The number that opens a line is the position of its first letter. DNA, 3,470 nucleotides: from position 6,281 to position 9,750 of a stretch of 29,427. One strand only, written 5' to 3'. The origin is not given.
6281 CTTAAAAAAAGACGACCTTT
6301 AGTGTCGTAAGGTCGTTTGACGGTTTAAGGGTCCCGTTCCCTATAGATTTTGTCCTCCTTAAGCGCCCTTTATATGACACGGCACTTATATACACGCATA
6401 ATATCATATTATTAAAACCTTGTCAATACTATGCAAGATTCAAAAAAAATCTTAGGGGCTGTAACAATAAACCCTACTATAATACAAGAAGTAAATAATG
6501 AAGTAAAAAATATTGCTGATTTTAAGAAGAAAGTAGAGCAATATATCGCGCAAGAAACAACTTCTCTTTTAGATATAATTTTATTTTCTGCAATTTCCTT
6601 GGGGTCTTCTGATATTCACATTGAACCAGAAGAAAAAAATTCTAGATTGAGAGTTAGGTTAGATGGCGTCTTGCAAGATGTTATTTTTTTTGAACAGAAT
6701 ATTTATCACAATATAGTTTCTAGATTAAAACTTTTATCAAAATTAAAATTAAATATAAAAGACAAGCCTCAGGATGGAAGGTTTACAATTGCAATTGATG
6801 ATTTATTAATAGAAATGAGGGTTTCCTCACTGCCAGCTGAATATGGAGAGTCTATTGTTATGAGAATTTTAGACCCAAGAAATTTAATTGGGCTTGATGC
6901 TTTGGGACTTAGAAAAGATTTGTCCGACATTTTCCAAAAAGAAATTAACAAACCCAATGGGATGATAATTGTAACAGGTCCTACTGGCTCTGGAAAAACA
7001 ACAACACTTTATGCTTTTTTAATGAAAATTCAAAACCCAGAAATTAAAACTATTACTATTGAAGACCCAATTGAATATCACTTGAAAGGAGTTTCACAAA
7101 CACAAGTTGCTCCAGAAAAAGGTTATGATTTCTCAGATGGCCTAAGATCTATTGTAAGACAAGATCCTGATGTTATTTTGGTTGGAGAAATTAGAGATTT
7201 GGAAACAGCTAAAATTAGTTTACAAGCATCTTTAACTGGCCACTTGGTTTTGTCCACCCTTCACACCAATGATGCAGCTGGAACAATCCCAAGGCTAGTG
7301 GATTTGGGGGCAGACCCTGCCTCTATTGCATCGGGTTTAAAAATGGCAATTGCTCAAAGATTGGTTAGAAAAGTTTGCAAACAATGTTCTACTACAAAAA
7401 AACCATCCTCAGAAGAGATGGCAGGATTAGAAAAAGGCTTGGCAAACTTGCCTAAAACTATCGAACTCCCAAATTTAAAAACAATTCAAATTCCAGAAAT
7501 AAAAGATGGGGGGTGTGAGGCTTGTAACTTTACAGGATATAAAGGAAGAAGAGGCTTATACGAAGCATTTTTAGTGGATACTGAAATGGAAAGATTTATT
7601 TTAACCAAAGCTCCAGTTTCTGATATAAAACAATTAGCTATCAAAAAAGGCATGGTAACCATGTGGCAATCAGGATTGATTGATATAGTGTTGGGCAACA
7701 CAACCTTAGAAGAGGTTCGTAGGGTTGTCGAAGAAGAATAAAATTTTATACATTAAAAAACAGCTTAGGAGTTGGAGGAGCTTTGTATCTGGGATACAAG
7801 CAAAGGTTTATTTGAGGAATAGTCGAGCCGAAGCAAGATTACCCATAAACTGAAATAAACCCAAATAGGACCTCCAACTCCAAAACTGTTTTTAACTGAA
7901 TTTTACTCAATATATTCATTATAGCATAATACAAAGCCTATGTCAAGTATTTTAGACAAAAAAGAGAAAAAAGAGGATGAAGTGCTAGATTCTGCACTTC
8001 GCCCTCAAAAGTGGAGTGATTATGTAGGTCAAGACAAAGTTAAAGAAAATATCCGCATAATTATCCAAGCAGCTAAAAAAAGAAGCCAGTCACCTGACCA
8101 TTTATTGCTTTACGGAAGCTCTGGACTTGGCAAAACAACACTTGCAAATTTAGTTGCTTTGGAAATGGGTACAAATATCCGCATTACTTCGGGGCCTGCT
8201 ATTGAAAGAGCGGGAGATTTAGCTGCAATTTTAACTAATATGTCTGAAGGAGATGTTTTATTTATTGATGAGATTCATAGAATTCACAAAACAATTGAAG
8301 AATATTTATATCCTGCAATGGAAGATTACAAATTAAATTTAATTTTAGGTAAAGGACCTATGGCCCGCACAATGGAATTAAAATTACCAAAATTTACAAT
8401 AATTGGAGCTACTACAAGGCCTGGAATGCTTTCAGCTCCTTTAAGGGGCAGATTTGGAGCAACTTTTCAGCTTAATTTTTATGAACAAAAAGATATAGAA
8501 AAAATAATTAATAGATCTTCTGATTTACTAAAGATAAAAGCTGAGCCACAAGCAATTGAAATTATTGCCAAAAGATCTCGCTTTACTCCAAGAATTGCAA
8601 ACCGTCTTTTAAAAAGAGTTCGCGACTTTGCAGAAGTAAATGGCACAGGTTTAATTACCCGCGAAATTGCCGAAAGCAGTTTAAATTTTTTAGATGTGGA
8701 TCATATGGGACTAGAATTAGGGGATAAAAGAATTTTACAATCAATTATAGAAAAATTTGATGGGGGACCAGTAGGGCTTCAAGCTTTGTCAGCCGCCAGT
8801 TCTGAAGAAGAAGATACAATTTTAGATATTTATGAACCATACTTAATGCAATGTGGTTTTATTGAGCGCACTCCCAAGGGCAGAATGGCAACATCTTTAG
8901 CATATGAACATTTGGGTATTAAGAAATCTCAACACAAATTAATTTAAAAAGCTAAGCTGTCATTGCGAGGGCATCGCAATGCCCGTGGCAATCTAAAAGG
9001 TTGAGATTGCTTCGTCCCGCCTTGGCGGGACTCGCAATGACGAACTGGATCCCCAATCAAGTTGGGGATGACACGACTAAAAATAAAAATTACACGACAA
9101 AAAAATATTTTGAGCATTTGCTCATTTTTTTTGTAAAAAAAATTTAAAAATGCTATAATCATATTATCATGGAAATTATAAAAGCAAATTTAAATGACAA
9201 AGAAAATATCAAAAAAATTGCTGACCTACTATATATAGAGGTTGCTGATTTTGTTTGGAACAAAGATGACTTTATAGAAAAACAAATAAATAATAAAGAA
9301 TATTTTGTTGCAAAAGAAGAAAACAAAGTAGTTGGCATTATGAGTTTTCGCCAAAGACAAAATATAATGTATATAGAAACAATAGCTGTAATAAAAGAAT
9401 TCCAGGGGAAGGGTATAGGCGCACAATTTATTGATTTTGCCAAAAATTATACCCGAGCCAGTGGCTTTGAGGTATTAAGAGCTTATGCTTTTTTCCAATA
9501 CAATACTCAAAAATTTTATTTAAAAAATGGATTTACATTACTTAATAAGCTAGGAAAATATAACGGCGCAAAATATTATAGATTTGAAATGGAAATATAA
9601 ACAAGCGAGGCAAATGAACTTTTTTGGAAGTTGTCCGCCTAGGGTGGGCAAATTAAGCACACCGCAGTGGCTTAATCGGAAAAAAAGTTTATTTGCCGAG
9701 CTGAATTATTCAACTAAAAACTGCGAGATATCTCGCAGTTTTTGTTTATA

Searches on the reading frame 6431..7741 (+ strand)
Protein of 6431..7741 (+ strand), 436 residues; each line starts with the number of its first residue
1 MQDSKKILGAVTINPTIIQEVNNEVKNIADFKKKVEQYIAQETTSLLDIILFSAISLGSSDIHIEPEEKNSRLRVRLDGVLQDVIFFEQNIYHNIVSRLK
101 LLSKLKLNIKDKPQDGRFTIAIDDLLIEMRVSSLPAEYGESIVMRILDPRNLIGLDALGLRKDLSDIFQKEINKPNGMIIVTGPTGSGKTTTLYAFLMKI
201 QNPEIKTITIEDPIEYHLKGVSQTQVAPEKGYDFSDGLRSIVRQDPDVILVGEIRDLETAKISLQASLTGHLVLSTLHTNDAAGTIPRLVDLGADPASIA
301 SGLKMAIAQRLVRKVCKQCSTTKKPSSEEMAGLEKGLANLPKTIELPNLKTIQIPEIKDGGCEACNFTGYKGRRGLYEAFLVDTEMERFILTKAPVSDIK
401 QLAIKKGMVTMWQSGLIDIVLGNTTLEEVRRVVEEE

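Call 39: search_protein_families(library=pfam, proteins=[window:6431-7741:+], max_evalue=0.01)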
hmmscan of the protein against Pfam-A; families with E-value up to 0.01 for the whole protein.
window:6431-7741:+ (436 aa): 9 families
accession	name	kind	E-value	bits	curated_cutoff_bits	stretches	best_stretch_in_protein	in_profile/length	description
PF00437.27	T2SSE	-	2.1e-114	382.5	24.9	1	44-431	9-370/370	Type II/IV secretion system protein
PF25199.1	nSTAND_NTPase5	-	1.3e-05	25.5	34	1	164-223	28-89/145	Novel STAND NTPase 5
PF13401.12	AAA_22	-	9.3e-05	23.2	27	1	175-211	4-40/130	AAA domain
PF20720.3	nSTAND3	-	0.00023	21.3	27.2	1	171-215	12-56/155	Novel STAND NTPase 3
PF16796.11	Microtub_bd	-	0.003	17.9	27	1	161-201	76-111/155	Microtubule binding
PF13173.12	AAA_14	-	0.0036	17.8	27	0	177-219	3-46/129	AAA domain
PF13555.12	AAA_29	-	0.005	17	27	0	175-196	21-42/61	P-loop containing region of AAA domain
PF13476.12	AAA_23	-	0.0065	17.6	27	1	171-197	14-40/201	AAA domain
PF13191.12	AAA_16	-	0.0088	17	32.6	0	164-203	12-51/167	AAA ATPase domain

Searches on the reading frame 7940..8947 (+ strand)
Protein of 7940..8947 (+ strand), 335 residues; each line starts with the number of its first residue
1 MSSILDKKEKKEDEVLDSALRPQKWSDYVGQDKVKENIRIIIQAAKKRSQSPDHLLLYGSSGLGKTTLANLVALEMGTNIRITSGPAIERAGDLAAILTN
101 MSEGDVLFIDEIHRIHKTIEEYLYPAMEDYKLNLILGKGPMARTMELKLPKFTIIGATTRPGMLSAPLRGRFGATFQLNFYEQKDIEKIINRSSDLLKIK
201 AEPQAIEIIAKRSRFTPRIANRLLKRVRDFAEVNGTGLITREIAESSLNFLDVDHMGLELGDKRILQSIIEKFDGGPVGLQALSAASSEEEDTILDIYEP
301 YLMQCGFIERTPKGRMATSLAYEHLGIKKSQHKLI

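Call 39: search_protein_families(library=pfam, proteins=[window:7940-8947:+], max_evalue=0.01)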
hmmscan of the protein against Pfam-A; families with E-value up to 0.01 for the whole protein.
window:7940-8947:+ (335 aa): 21 families
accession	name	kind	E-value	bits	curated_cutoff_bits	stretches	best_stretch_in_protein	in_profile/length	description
PF05496.18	RuvB_N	-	1.9e-73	245.9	27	1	20-178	1-159/159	Holliday junction DNA helicase RuvB P-loop domain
PF17864.7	AAA_lid_4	-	9.1e-28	96.3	27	1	181-254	1-74/74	RuvB AAA lid domain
PF05491.19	RuvB_C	-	1.8e-23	82.7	24.7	1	256-325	2-71/72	RuvB C-terminal winged helix domain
PF00004.35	AAA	-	1.5e-20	74.4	21.2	1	55-177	1-128/131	ATPase family associated with various cellular activities (AAA)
PF07728.20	AAA_5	-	4.8e-10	40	22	1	54-172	1-139/139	AAA domain (dynein-related subfamily)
PF06068.19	TIP49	-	1.1e-05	25.3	23.8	1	18-83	15-81/347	TIP49 P-loop domain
PF00158.32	Sigma54_activat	-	0.00014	22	20.2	0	36-72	6-42/168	Sigma-54 interaction domain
PF13401.12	AAA_22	-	0.00017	22.3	27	0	51-73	4-26/130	AAA domain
PF13191.12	AAA_16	-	0.00023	22.1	32.6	1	46-89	18-62/167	AAA ATPase domain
PF00910.28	RNA_helicase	-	0.00039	21.3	21.5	1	56-134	2-82/105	RNA helicase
PF14532.12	Sigma54_activ_2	-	0.00086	20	25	1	44-127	13-93/138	Sigma-54 interaction domain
PF25199.1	nSTAND_NTPase5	-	0.00094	19.5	34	1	41-131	32-124/145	Novel STAND NTPase 5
PF20720.3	nSTAND3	-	0.0015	18.7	27.2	1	43-110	8-72/155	Novel STAND NTPase 3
PF13173.12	AAA_14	-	0.0027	18.1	27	1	55-123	5-81/129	AAA domain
PF01078.27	Mg_chelatase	-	0.0033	17.3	20.3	0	29-71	6-41/207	Magnesium chelatase, subunit ChlI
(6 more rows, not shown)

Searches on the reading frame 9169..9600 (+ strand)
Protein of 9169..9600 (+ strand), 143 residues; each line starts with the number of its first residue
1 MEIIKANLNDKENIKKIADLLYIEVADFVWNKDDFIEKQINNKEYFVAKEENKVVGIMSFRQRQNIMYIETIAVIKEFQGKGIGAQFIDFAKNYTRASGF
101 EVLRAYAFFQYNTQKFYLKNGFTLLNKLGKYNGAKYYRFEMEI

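Call 39: search_protein_families(library=pfam, proteins=[window:9169-9600:+], max_evalue=0.01)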
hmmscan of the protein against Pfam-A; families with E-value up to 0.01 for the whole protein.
window:9169-9600:+ (143 aa): 4 families
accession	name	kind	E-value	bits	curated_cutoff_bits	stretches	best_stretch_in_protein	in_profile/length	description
PF13508.13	Acetyltransf_7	-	3.2e-14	53.5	27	1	42-123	2-83/84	Acetyltransferase (GNAT) domain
PF00583.31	Acetyltransf_1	-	3.8e-14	53.4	20.7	1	30-122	16-116/116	Acetyltransferase (GNAT) family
PF13673.13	Acetyltransf_10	-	4e-14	53.1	23.6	1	34-142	20-127/128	Acetyltransferase (GNAT) domain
PF14542.12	Acetyltransf_CG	-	3.7e-08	33.8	30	1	45-103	2-61/80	GCN5-related N-acetyl-transferase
